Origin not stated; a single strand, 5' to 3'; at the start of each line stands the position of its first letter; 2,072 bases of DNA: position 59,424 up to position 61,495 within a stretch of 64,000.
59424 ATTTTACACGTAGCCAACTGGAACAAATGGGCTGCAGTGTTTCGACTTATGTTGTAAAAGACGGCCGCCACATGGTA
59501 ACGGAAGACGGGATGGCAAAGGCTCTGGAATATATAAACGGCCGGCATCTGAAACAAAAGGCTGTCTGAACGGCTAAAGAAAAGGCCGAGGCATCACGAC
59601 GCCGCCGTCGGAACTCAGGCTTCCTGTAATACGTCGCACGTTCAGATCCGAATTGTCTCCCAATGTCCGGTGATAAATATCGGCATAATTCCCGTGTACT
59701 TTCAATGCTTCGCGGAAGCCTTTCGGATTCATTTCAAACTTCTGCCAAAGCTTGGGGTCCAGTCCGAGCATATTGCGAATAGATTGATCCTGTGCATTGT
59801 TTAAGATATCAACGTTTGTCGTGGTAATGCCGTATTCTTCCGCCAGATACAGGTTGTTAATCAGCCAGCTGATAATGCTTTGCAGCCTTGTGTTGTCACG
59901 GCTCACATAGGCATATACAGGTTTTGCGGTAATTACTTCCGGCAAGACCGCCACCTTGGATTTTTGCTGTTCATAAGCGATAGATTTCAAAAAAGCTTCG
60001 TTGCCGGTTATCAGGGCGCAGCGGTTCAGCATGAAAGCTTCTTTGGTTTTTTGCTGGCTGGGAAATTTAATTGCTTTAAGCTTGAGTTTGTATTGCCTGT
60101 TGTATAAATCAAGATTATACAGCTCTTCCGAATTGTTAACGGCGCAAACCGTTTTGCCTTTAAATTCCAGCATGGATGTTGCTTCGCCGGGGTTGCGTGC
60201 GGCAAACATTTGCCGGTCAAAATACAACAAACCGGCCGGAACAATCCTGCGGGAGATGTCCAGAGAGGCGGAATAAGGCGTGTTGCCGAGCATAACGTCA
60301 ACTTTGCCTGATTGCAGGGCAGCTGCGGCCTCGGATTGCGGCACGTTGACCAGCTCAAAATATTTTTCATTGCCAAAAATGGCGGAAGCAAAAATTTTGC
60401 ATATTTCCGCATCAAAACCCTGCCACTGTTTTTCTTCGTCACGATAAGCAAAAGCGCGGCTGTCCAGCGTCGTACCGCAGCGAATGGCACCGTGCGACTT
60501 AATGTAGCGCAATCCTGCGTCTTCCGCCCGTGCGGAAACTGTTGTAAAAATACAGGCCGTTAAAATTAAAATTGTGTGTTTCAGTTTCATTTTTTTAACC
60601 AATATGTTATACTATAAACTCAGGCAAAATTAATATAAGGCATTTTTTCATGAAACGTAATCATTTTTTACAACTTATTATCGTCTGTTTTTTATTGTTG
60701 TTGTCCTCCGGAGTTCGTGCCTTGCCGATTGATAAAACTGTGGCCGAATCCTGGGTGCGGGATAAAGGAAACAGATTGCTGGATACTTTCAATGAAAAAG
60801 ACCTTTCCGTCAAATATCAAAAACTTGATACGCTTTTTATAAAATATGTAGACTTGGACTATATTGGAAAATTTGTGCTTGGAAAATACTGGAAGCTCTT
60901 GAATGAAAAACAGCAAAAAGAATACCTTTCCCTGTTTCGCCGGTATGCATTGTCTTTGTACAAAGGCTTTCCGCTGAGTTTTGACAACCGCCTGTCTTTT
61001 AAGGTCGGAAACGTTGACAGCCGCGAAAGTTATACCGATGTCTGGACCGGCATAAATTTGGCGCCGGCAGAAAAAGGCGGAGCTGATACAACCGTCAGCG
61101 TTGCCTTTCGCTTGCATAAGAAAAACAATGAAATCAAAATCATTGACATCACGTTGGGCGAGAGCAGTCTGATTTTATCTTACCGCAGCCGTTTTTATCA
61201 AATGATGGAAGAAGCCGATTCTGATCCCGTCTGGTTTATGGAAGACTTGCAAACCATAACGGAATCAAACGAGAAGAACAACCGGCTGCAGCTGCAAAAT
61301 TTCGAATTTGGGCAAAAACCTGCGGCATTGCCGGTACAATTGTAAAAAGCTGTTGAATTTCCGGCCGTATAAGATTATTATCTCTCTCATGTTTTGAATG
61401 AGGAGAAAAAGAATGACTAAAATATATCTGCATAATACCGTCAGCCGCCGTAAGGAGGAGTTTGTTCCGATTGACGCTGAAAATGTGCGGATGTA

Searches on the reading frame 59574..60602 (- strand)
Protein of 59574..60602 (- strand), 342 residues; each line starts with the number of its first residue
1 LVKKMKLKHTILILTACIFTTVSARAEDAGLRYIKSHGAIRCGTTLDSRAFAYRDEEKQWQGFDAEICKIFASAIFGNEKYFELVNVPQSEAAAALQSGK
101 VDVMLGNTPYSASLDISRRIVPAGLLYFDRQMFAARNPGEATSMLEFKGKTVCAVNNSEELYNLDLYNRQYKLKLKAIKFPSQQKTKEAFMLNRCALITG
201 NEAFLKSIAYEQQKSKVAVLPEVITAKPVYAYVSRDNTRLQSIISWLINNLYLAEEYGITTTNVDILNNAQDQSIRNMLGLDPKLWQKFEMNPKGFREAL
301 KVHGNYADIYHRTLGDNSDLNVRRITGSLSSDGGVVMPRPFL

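Call 57: search_protein_families(library=pfam, proteins=[window:59574-60602:-], max_evalue=0.0001)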
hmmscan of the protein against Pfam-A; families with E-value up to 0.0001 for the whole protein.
window:59574-60602:- (342 aa): 1 family
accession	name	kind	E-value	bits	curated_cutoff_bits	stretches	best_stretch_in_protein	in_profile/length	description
PF00497.25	SBP_bac_3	-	7.1e-09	36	26.4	1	40-112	1-70/132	Bacterial extracellular solute-binding proteins, family 3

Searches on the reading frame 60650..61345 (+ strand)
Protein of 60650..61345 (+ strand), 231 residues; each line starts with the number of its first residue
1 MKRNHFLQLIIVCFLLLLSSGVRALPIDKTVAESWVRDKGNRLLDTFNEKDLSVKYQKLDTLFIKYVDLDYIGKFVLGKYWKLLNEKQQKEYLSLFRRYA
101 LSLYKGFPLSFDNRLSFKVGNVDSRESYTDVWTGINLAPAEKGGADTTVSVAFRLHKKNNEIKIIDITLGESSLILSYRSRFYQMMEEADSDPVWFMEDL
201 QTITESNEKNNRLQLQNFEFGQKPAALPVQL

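Call 57: search_protein_families(library=pfam, proteins=[window:60650-61345:+], max_evalue=0.0001)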
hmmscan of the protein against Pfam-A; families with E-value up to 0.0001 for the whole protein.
window:60650-61345:+ (231 aa): 1 family
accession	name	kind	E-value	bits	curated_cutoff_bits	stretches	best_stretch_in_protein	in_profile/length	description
PF05494.18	MlaC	-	1.1e-21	77.8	26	1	48-192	12-158/166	MlaC protein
